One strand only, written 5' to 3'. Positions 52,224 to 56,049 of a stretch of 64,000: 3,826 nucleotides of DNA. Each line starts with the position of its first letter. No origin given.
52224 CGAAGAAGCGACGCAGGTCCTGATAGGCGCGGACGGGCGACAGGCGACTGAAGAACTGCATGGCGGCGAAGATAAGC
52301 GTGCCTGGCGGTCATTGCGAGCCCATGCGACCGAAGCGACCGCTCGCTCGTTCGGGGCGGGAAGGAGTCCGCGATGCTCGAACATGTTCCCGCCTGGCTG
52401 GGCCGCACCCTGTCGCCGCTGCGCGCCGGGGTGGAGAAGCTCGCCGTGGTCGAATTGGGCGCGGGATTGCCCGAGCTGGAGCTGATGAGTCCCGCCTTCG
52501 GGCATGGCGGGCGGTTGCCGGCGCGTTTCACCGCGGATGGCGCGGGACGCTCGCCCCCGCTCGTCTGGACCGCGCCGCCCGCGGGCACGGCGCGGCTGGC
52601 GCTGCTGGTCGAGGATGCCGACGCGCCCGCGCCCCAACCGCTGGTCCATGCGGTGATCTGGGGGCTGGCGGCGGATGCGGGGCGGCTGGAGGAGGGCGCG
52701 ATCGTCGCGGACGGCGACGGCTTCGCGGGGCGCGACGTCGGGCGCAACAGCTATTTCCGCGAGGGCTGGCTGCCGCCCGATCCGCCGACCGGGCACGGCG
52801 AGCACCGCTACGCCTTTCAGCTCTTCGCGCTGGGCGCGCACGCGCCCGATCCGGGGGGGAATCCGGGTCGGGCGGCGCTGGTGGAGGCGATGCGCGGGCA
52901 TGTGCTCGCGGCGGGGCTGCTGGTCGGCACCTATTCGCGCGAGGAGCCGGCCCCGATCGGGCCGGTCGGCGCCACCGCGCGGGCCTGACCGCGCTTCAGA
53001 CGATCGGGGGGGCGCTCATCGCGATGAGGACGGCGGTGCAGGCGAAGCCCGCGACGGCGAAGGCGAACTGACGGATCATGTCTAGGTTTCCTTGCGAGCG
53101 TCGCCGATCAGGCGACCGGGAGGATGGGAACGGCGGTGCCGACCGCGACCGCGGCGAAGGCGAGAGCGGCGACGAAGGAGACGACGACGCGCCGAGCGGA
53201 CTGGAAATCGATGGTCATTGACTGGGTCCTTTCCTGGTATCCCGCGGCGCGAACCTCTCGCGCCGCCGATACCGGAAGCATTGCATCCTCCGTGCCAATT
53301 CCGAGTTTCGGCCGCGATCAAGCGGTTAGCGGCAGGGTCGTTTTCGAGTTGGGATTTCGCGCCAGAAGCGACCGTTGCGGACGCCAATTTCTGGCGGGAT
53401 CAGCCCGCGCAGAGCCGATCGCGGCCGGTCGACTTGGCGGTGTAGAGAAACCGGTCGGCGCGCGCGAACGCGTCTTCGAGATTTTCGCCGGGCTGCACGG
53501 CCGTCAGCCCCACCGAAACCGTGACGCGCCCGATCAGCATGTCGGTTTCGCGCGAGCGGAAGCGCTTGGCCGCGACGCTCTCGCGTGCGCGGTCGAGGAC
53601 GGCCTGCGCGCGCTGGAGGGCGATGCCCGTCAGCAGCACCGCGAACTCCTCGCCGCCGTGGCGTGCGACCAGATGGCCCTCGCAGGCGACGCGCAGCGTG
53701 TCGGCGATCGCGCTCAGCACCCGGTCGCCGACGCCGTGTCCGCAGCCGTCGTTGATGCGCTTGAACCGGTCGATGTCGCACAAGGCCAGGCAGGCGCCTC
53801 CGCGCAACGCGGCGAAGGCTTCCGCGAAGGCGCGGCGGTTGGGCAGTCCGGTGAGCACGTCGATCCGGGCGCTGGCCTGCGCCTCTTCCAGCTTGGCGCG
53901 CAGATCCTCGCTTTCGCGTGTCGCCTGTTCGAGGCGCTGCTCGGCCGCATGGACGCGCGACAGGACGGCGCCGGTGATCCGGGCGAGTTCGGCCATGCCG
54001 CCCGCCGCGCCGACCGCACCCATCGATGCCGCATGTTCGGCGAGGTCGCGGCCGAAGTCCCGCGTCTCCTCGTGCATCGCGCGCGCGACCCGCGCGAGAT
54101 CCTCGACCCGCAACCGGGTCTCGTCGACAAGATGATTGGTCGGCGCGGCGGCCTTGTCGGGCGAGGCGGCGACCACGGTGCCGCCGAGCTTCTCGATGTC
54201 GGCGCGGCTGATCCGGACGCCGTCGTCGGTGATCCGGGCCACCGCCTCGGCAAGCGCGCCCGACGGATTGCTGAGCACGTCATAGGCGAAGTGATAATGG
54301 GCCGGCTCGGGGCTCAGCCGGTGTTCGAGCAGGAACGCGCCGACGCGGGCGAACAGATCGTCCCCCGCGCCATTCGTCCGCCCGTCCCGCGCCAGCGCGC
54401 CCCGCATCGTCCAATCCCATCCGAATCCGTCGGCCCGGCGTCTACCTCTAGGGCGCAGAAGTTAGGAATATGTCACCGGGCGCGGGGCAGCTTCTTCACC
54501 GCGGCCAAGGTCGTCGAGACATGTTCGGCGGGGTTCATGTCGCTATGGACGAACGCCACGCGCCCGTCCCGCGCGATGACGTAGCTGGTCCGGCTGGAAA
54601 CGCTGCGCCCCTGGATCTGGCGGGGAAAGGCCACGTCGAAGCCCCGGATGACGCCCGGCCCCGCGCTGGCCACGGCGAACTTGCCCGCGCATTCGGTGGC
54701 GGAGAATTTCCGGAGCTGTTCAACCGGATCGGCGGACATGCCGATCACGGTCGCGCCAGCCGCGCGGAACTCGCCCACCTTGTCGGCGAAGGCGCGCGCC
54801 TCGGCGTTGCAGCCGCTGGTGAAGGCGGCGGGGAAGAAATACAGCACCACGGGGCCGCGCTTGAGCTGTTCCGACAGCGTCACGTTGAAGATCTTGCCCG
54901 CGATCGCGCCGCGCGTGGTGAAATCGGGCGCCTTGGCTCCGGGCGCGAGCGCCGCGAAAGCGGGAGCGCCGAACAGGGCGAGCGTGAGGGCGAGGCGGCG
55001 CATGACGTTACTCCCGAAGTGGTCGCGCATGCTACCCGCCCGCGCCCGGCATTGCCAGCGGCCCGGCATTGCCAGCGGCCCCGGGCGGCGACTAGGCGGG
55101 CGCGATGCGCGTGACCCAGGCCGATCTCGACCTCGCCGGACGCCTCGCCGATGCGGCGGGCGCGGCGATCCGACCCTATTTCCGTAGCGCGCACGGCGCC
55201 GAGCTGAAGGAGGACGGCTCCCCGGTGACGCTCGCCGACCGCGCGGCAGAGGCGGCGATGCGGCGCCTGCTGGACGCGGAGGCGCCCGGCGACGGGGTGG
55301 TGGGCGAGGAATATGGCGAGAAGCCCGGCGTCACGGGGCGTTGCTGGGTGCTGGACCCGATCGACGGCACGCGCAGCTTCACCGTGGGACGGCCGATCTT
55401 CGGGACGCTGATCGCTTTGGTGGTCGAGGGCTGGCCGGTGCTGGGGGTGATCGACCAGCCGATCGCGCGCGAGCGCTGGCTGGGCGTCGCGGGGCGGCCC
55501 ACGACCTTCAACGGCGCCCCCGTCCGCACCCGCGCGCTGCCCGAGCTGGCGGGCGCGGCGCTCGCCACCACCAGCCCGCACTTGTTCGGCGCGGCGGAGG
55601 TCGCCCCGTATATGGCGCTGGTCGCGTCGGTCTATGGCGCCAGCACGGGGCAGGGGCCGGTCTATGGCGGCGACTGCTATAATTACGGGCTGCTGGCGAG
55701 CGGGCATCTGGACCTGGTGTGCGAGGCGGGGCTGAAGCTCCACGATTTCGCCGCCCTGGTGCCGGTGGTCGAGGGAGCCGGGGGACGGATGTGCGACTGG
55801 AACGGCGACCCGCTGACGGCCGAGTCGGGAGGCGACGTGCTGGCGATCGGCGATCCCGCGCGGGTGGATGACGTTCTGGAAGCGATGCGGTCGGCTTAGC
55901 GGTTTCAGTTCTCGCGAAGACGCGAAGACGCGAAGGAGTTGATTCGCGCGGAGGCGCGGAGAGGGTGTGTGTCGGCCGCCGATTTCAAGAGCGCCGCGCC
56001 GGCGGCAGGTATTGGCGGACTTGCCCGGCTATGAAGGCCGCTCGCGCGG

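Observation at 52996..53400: Two tandem tiny hydrophobic ORFs (36 and 27 aa) with strong RBSs behind a long structured leader, downstream of a diguanylate cyclase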

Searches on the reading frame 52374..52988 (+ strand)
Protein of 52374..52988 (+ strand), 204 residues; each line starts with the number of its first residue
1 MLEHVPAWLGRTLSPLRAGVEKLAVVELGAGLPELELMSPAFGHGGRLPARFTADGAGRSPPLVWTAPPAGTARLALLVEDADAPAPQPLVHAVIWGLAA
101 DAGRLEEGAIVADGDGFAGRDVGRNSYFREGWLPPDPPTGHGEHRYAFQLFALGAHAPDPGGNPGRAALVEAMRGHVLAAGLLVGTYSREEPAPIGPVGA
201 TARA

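Call 7: search_protein_families(library=pfam, proteins=[window:52374-52988:+], max_evalue=0.1)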
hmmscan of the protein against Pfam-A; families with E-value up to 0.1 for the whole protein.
window:52374-52988:+ (204 aa): 1 family
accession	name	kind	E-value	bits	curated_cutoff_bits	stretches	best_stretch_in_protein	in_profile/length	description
PF01161.25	PBP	-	2.1e-31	109.5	24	1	47-187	1-135/135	Phosphatidylethanolamine-binding protein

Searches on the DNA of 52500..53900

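Call 5: search_rna_families(source=window, start=52500, end=53900, threshold=evalue, max_evalue=10, show_alignments=2)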
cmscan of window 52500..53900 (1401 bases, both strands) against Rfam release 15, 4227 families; matches with E-value up to 10: 2.
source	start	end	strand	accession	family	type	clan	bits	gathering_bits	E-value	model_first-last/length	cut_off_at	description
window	53244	53266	-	RF01686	Acido-1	Gene; sRNA;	-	14.8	50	6.9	42-63/64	no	Acido-1 RNA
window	53571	53650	-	RF02648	Cis90_sRNA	Gene; sRNA;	-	10.9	50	7.5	1-237/237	no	Ruegeria cis90 sRNA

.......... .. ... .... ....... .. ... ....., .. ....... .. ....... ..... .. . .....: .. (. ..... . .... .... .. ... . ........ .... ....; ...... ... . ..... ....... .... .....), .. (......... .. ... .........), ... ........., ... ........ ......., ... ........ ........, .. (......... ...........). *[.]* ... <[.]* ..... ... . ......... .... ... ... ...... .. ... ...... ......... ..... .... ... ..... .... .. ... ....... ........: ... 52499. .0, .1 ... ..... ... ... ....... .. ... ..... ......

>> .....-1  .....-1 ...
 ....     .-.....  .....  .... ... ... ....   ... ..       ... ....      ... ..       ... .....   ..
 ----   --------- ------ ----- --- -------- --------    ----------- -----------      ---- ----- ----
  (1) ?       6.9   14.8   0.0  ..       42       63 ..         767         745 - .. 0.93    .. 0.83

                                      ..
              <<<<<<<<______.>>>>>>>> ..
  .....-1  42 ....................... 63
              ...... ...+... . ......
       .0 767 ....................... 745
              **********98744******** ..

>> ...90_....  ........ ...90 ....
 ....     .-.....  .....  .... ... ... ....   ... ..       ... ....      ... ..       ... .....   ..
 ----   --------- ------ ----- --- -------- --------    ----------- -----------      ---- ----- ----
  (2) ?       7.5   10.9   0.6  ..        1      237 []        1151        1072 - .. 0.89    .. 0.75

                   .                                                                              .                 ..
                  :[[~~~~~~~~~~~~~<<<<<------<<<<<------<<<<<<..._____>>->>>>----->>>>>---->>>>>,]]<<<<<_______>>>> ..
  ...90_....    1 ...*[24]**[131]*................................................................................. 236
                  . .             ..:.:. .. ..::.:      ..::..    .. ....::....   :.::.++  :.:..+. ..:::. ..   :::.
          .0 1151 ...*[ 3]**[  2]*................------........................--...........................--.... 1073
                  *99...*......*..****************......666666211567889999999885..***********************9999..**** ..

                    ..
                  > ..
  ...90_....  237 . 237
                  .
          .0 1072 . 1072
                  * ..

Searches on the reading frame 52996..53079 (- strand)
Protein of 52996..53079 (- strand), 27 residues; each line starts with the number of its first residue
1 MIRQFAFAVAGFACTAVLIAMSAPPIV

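Call 7: search_protein_families(library=pfam, proteins=[window:52996-53079:-], max_evalue=0.1)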
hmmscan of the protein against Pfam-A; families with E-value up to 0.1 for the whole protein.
window:52996-53079:- (27 aa): 0 families

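Call 91: search_protein_families(library=ncbifam, proteins=[window:52999-53079:-], max_evalue=1)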
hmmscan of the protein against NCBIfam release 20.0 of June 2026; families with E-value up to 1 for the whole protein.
seq(27 aa): 0 families

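Call 99: search_protein_families(library=phrogs, proteins=[window:52999-53079:-], max_evalue=0.1)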
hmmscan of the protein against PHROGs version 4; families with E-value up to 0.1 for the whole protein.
seq(27 aa): 0 families

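Call 100: search_protein_families(library=padloc, proteins=[window:52999-53079:-], max_evalue=0.1)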
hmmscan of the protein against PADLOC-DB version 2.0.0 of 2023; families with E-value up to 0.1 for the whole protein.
seq(27 aa): 0 families

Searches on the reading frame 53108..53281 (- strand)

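Call 7: search_protein_families(library=pfam, proteins=[window:53108-53281:-], max_evalue=0.1)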
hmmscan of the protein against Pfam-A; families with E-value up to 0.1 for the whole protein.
window:53108-53281:- (57 aa): 2 families
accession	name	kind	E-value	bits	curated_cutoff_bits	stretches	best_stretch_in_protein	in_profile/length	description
PF24284.1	DUF7472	-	0.015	15.9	27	1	22-51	1-30/65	Family of unknown function (DUF7472)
PF13619.11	KTSC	-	0.046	13.9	25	1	10-32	5-27/58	KTSC domain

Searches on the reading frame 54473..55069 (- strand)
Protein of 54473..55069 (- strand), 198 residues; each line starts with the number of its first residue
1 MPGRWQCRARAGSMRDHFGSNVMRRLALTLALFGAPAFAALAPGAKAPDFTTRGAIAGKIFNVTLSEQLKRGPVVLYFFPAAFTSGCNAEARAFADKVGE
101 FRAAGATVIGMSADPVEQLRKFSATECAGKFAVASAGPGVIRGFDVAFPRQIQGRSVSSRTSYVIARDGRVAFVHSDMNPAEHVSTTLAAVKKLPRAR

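Call 7: search_protein_families(library=pfam, proteins=[window:54473-55069:-], max_evalue=0.1)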
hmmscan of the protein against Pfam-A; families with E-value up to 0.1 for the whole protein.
window:54473-55069:- (198 aa): 2 families
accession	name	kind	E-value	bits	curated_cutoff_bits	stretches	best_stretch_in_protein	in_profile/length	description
PF00578.27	AhpC-TSA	-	2.4e-21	76.4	26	1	43-173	1-123/124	AhpC/TSA family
PF08534.16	Redoxin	-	1.2e-12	48.2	26.6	1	43-186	2-143/148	Redoxin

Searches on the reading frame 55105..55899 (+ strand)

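Call 7: search_protein_families(library=pfam, proteins=[window:55105-55899:+], max_evalue=0.1)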
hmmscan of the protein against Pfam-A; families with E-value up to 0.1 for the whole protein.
window:55105-55899:+ (264 aa): 1 family
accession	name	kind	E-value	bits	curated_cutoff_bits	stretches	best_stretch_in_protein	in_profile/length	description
PF00459.30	Inositol_P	-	1.1e-45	156.6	27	1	11-243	9-249/271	Inositol monophosphatase family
